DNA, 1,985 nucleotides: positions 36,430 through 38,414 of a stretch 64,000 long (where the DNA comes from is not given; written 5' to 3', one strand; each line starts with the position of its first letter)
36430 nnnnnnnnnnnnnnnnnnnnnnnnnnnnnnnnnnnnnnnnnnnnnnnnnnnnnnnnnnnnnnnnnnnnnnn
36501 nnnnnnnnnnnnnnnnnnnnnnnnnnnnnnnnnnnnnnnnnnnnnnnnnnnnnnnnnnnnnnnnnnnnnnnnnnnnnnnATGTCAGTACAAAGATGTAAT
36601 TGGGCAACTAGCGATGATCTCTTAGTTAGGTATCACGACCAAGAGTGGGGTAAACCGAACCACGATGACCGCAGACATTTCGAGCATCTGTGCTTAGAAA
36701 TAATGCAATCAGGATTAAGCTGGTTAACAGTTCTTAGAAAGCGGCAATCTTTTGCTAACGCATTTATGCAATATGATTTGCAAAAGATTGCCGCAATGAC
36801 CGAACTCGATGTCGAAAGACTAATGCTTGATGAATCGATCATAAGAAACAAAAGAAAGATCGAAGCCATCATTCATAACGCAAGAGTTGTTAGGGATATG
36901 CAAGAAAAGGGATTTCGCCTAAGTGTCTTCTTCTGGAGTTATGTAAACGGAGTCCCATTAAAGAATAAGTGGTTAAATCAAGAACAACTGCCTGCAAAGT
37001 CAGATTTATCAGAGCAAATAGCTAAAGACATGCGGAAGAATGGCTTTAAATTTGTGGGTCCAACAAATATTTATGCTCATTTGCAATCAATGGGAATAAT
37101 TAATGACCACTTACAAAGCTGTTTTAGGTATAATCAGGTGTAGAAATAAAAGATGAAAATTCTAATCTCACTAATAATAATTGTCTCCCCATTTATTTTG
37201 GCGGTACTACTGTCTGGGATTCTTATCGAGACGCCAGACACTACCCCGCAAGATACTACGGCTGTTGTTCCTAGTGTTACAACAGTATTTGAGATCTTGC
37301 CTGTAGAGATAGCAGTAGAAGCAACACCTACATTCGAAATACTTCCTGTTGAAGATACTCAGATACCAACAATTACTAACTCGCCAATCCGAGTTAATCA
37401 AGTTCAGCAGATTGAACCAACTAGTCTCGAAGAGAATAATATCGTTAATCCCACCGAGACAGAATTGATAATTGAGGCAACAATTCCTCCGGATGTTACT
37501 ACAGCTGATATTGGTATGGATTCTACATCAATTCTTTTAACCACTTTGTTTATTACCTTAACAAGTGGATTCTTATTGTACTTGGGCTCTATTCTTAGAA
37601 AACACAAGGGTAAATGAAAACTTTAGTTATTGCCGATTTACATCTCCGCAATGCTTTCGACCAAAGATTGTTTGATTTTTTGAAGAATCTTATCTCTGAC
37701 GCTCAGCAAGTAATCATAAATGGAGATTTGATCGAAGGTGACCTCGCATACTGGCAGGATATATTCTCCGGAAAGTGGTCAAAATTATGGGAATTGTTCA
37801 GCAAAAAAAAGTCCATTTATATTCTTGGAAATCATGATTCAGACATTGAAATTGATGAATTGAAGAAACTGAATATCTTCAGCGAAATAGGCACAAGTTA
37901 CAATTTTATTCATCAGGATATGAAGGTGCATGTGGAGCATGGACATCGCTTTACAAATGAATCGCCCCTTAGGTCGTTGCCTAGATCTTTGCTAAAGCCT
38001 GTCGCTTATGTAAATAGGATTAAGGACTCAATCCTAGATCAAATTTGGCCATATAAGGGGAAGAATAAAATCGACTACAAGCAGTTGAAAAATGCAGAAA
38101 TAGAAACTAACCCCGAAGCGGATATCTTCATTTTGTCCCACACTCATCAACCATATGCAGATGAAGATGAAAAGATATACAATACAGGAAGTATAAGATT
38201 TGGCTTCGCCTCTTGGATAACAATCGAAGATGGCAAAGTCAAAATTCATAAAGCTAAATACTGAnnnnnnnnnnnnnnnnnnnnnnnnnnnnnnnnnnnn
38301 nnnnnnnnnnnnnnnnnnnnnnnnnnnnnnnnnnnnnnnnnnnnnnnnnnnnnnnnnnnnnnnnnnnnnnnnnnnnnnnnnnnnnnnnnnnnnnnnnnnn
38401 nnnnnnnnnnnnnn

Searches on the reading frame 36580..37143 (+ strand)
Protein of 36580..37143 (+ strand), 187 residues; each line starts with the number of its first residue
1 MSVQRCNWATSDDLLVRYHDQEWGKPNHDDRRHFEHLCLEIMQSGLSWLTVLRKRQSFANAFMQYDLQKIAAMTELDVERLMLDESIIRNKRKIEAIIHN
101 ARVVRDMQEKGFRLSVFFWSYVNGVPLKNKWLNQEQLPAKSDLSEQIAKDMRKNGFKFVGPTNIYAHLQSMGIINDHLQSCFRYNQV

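Call 93: search_protein_families(library=pfam, proteins=[window:36580-37143:+], max_evalue=0.001)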
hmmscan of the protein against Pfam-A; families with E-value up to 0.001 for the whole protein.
window:36580-37143:+ (187 aa): 1 family
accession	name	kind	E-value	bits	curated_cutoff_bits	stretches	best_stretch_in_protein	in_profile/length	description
PF03352.18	Adenine_glyco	-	2.5e-74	249.4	25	1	8-183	1-176/177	Methyladenine glycosylase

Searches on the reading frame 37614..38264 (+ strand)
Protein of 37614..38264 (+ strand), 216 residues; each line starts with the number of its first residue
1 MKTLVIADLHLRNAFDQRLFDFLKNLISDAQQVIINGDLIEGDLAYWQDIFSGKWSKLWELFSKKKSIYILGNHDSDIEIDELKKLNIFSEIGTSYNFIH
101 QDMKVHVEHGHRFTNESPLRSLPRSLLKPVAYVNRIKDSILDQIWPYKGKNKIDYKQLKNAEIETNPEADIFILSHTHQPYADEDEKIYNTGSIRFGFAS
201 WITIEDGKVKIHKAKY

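Call 93: search_protein_families(library=pfam, proteins=[window:37614-38264:+], max_evalue=0.001)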
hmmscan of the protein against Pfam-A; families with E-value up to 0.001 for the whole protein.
window:37614-38264:+ (216 aa): 2 families
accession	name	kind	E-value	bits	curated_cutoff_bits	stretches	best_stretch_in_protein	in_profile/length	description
PF00149.33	Metallophos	-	3.6e-12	47.5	21.5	1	1-180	1-191/191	Calcineurin-like phosphoesterase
PF12850.12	Metallophos_2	-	2.2e-07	31.5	27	1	1-194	1-135/154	Calcineurin-like phosphoesterase superfamily domain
